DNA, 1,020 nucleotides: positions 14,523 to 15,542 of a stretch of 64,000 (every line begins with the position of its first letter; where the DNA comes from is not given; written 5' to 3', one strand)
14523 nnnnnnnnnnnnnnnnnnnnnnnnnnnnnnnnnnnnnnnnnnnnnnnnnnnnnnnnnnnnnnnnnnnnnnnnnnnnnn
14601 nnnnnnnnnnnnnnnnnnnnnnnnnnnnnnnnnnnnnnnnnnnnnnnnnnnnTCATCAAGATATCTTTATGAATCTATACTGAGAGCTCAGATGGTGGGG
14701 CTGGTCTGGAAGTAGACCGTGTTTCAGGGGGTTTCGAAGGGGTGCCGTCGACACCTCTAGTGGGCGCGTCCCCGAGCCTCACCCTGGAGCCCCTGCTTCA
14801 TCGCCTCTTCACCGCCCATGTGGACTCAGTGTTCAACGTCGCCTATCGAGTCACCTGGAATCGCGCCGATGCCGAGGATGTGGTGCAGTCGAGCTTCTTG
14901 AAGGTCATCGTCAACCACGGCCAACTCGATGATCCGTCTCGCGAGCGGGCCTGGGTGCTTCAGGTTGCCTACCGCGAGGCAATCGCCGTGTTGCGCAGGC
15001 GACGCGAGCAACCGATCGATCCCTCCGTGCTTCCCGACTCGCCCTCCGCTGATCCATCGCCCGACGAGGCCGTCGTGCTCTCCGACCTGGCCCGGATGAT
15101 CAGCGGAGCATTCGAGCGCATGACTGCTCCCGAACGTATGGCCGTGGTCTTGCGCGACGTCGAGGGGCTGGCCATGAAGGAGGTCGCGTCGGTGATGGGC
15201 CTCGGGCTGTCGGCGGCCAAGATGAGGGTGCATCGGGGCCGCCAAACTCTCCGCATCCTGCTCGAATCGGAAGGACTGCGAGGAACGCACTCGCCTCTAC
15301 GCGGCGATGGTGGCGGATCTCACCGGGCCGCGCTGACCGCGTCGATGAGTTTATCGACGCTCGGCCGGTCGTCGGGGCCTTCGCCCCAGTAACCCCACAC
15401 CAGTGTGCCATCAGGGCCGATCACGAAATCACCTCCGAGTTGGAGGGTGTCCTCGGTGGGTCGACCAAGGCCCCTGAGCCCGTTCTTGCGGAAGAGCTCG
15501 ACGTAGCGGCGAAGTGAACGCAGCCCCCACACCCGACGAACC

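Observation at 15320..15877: In-frame UGA at the first Cys position of a CxxC motif in a peroxiredoxin-like gene, followed by a perfect hairpin: candidate selenoprotein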

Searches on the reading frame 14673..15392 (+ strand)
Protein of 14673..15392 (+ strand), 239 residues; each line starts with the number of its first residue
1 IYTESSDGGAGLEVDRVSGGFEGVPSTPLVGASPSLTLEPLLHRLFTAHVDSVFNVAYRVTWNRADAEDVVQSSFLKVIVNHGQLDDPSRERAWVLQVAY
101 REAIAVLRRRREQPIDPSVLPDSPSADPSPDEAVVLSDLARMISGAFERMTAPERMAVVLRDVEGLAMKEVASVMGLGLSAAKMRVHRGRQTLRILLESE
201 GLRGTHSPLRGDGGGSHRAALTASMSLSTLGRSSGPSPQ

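Call 43: search_protein_families(library=pfam, proteins=[window:14673-15392:+], max_evalue=0.00001)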
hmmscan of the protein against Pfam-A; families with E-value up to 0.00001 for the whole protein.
window:14673-15392:+ (239 aa): 3 families
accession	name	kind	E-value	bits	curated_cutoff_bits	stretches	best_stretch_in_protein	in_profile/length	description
PF04542.20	Sigma70_r2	-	1.2e-10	41.4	24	1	45-111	1-69/71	Sigma-70 region 2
PF08281.18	Sigma70_r4_2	-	9.7e-10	38.4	25.7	1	143-193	4-54/54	Sigma-70, region 4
PF04545.22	Sigma70_r4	-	8.5e-07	28.8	24.1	1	146-194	1-49/50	Sigma-70, region 4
